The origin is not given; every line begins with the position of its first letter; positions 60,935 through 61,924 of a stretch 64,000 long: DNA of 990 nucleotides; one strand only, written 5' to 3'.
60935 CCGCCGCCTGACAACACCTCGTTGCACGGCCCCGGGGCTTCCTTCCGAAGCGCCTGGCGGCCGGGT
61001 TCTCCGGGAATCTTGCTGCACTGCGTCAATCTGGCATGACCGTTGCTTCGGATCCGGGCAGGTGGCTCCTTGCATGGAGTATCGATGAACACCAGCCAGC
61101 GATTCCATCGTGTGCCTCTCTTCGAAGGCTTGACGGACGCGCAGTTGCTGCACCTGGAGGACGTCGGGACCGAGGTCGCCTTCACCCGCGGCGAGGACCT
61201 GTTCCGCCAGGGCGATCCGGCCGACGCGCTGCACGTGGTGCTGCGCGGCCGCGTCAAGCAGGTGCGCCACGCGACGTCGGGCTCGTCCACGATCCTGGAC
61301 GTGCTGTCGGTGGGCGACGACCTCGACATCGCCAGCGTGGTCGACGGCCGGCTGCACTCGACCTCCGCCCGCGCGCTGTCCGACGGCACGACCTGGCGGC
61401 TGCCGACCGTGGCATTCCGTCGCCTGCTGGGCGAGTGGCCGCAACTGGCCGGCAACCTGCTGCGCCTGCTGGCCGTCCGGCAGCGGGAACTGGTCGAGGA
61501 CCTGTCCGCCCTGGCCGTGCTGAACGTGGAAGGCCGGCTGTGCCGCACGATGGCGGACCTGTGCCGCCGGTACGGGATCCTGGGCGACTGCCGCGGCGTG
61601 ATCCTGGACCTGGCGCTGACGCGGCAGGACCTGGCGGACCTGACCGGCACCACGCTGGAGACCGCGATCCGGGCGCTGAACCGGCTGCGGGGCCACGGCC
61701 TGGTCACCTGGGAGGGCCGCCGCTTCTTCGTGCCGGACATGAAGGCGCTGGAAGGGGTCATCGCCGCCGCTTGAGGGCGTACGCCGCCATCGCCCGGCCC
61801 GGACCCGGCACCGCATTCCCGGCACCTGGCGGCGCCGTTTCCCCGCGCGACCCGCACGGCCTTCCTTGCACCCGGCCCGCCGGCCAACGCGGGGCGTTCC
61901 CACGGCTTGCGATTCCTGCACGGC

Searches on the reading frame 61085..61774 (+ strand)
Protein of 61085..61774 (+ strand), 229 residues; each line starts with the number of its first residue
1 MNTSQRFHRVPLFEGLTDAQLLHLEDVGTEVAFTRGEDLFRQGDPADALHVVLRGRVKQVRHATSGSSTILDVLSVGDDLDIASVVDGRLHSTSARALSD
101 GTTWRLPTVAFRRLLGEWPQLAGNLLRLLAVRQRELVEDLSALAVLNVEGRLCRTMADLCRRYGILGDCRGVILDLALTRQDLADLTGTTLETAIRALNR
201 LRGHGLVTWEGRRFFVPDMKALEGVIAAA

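Call 6: search_protein_families(library=pfam, proteins=[window:61085-61774:+])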
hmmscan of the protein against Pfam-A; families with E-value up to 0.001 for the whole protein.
window:61085-61774:+ (229 aa): 3 families
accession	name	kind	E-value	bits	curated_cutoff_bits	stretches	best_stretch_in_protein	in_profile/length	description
PF00027.35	cNMP_binding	-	1.9e-16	60.3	27.5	1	31-115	2-86/89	Cyclic nucleotide-binding domain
PF13545.12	HTH_Crp_2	-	9.8e-16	57.9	27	1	150-223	1-68/70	Crp-like helix-turn-helix domain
PF00325.26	Crp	-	5e-07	29.8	21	1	176-206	1-31/32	Bacterial regulatory proteins, crp family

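Call 7: search_protein_families(library=ncbifam, proteins=[window:61085-61774:+])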
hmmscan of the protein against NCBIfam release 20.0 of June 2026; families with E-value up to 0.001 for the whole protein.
window:61085-61774:+ (229 aa): 11 families
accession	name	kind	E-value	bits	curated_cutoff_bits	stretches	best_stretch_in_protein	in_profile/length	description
NF006901.0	PRK09392.1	equivalog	3.8e-17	62.4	211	1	5-223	7-218/236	transcriptional activator FtrB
NF008732.0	PRK11753.1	equivalog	2.8e-16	59.6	266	1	33-216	28-210/214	cAMP-activated global transcriptional regulator CRP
NF050806.1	TransRegFixKCaul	equivalog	3.5e-16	59.1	300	1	27-225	22-213/215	transcriptional regulator FixK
NF008365.0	PRK11161.1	subfamily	2.3e-15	56.6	228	1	33-225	52-242/250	fumarate/nitrate reduction transcriptional regulator Fnr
NF041163.2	encap_f2b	equivalog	8.4e-12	44.9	400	1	5-133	71-201/450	family 2B encapsulin nanocompartment shell protein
TIGR03697.1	NtcA_cyano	equivalog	3.2e-11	43.3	244.95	1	37-218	2-184/193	global nitrogen regulator NtcA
NF053664.1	TransRegPtrACyano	equivalog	1e-10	41.2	300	1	48-215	29-188/196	Crp/Fnr family transcriptional regulator PtrA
NF050815.1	TransActFtrBCaul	equivalog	5.9e-10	38.8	300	1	6-206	10-204/251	transcriptional activator FtrB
NF045989.1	TransRegFnrLRhodb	equivalog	2.3e-08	33.6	300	1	20-222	28-231/245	transcriptional regulator FnrL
NF052518.1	TransRegLdrP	equivalog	9.2e-08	32.3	300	1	33-224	4-186/195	transcriptional regulator LdrP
NF058543.1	ActPatMycb56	equivalog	1.1e-05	24.4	460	1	12-134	3-121/317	acetyltransferase Pat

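Call 62: find_homologous_proteins(query=window:61085-61774:+, max_evalue=1e-10)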
Query window:61085-61774:+ (229 aa): 113 proteins with E <= 1e-10 among 2410 candidates.
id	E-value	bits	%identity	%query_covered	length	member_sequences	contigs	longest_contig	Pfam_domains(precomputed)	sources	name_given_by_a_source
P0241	7.7e-126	436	88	100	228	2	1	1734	PF13545.13,PF00027.36,PF00325.27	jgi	jgi:CRP-like cAMP-binding protein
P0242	1.1e-124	432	88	100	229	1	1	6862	PF13545.13,PF00027.36,PF00325.27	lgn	-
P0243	4.4e-116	404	79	100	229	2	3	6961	PF13545.13,PF00027.36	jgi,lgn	jgi:CRP/FNR family transcriptional regulator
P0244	2.0e-115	402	81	100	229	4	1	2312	PF13545.13,PF00027.36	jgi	-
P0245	1.2e-113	396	79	100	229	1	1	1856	PF13545.13,PF00027.36,PF00325.27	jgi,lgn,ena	-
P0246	1.1e-112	393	78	100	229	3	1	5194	PF13545.13,PF00027.36,PF00325.27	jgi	jgi:CRP/FNR family transcriptional regulator, nitrogen oxide reductase regulator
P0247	4.9e-92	325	63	100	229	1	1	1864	PF13545.13,PF00027.36,PF00325.27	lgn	-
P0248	8.8e-92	325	65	100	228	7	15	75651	PF13545.13,PF00027.36,PF00325.27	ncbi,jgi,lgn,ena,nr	ncbi:Crp/Fnr family transcriptional regulator [Myxococcota bacterium]|nr:Crp/Fnr family transcriptio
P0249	1.8e-89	317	61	100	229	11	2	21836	PF13545.13,PF00027.36,PF00325.27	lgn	-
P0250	4.2e-89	316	61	100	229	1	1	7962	PF13545.13,PF00027.36,PF00325.27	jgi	jgi:CRP/FNR family transcriptional regulator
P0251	1.1e-88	315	59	100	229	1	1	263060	PF13545.13,PF00027.36,PF00325.27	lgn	-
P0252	1.7e-88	314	61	98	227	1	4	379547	PF13545.13,PF00027.36,PF00325.27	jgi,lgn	jgi:CRP/FNR family transcriptional regulator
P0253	3.2e-88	313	59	100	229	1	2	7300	PF13545.13,PF00027.36,PF00325.27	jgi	jgi:CRP/FNR family transcriptional regulator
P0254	1.2e-87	311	60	100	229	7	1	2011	PF13545.13,PF00027.36,PF00325.27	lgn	-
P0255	5.3e-86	306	59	100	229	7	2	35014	PF13545.13,PF00027.36,PF00325.27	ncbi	-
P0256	3.6e-85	303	56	100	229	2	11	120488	PF13545.13,PF00027.36,PF00325.27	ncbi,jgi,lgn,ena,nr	ncbi:MAG: Crp/Fnr family transcriptional regulator [Deltaproteobacteria bacterium]|nr:Crp/Fnr family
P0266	5.6e-81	289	56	98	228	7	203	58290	PF13545.13,PF00027.36,PF00325.27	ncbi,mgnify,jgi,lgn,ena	mgnify:FL=1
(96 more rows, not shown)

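Call 63: find_encoding_contigs(protein=P0242, flank=7000, max_places=1)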
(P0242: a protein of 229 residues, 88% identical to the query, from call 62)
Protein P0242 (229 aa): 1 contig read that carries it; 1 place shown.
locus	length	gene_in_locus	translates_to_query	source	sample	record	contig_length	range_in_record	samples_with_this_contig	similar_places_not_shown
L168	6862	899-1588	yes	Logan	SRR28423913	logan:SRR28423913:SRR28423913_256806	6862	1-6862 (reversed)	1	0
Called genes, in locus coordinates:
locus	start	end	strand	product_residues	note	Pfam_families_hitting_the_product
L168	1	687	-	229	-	?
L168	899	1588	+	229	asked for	PF00027:cNMP_binding, PF13545:HTH_Crp_2, PF00325:Crp (weak)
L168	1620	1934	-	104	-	-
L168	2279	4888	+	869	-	PF02901:PFL-like, PF01228:Gly_radical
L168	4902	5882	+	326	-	PF13353:Fer4_12 (weak), PF04055:Radical_SAM, PF12838:Fer4_7 (faint), PF12797:Fer4_2 (weak), PF00037:Fer4 (weak)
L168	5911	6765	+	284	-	PF01243:PNPOx_N (faint)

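Call 64: find_encoding_contigs(protein=P0248, flank=6000, max_places=2)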
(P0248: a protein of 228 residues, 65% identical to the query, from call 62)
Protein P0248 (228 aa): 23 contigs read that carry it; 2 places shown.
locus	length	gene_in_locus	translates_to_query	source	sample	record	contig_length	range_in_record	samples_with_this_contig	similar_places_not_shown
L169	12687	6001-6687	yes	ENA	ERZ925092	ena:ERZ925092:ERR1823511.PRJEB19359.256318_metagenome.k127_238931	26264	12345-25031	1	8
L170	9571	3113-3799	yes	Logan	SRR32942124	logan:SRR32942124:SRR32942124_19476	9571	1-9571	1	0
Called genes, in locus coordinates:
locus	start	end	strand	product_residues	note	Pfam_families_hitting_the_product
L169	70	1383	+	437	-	PF00342:PGI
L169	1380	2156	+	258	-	PF14681:UPRTase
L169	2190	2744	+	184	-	PF00156:Pribosyltran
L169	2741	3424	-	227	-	PF13483:Lactamase_B_3, PF12706:Lactamase_B_2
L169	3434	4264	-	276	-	PF00929:RNase_T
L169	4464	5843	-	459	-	PF01212:Beta_elim_lyase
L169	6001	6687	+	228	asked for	PF00027:cNMP_binding, PF13545:HTH_Crp_2, PF00325:Crp (weak)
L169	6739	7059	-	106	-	-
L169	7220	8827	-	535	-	PF03227:GILT, PF13462:Thioredoxin_4 (faint), PF01323:DSBA (faint), PF03227:GILT (weak)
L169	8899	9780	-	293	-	PF03631:Virul_fac_BrkB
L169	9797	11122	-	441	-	PF04052:TolB_N, PF26550:Tricorn_2nd, PF26549:Tricorn_N, PF07676:PD40, PF26549:Tricorn_N, PF07676:PD40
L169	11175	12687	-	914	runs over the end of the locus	?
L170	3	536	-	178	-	?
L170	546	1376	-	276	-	PF00929:RNase_T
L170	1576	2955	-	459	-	PF01212:Beta_elim_lyase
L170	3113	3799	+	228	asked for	PF00027:cNMP_binding, PF13545:HTH_Crp_2, PF00325:Crp (weak)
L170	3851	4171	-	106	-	-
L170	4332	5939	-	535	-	PF03227:GILT, PF13462:Thioredoxin_4 (faint), PF01323:DSBA (faint), PF03227:GILT (weak)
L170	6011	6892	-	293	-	PF03631:Virul_fac_BrkB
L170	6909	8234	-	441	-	PF04052:TolB_N, PF26550:Tricorn_2nd, PF26549:Tricorn_N, PF07676:PD40, PF26549:Tricorn_N, PF07676:PD40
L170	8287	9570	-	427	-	?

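Call 65: find_encoding_contigs(protein=P0251, flank=6000, max_places=1)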
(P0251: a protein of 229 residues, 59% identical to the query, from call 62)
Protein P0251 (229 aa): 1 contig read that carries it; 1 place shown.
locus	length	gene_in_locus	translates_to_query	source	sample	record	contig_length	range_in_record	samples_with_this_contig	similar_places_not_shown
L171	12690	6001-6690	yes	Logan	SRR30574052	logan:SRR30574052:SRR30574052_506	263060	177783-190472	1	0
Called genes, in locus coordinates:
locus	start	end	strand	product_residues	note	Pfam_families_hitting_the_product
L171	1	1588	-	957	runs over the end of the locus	PF00526:Dicty_CTDC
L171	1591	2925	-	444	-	-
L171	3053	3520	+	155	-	-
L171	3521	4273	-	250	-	PF16473:Rv2179c-like (faint), PF00929:RNase_T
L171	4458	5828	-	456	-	PF01212:Beta_elim_lyase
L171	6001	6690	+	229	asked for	PF00027:cNMP_binding, PF13545:HTH_Crp_2, PF00325:Crp (weak)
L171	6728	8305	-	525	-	PF03227:GILT, PF13462:Thioredoxin_4 (faint), PF01323:DSBA (faint), PF03227:GILT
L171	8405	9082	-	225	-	-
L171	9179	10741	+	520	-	PF00209:SNF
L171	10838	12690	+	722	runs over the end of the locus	-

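Call 67: find_encoding_contigs(protein=P0256, flank=5000, max_places=1)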
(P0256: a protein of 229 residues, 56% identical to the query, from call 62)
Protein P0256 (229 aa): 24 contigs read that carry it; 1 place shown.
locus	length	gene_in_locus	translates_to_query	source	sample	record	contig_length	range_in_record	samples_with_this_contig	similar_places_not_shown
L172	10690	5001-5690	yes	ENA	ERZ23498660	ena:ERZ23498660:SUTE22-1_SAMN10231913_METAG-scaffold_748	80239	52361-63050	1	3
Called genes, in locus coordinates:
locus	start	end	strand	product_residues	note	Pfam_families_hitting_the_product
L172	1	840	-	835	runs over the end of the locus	PF00526:Dicty_CTDC (weak)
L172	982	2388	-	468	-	PF13360:PQQ_2 (faint)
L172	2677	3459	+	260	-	PF00929:RNase_T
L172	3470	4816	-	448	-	PF01212:Beta_elim_lyase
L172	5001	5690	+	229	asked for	PF00027:cNMP_binding, PF13545:HTH_Crp_2, PF00325:Crp (weak)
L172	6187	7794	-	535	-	PF03227:GILT, PF13462:Thioredoxin_4 (faint), PF01323:DSBA (faint), PF03227:GILT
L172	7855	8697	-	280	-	PF03631:Virul_fac_BrkB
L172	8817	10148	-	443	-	PF04052:TolB_N, PF19283:APEH_N (faint), PF26550:Tricorn_2nd, PF26549:Tricorn_N, PF07676:PD40, PF26549:Tricorn_N, PF07676:PD40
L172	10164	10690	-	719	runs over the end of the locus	-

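Call 68: find_encoding_contigs(protein=P0266, flank=5000, max_places=1)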
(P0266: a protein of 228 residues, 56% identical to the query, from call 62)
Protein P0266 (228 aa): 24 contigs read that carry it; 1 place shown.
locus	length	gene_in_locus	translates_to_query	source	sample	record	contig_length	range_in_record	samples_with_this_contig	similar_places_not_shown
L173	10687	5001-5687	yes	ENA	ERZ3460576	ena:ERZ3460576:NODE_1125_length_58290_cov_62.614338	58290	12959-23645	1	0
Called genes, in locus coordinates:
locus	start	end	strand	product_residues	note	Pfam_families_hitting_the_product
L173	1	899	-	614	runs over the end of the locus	PF02771:Acyl-CoA_dh_N, PF02770:Acyl-CoA_dh_M, PF00441:Acyl-CoA_dh_1, PF08028:Acyl-CoA_dh_2 (weak), PF12806:Acyl-CoA_dh_C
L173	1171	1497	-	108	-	-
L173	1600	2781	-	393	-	PF00155:Aminotran_1_2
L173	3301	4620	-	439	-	PF01212:Beta_elim_lyase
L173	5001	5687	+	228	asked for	PF00027:cNMP_binding, PF13545:HTH_Crp_2, PF00325:Crp (weak)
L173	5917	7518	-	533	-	PF13462:Thioredoxin_4 (faint), PF03227:GILT, PF25011:VSR_TRX (faint), PF01323:DSBA (faint), PF03227:GILT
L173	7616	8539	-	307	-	PF03631:Virul_fac_BrkB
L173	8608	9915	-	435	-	PF04052:TolB_N, PF00930:DPPIV_N (faint), PF26549:Tricorn_N, PF07676:PD40, PF26550:Tricorn_2nd, PF26549:Tricorn_N, PF07676:PD40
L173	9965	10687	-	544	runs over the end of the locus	-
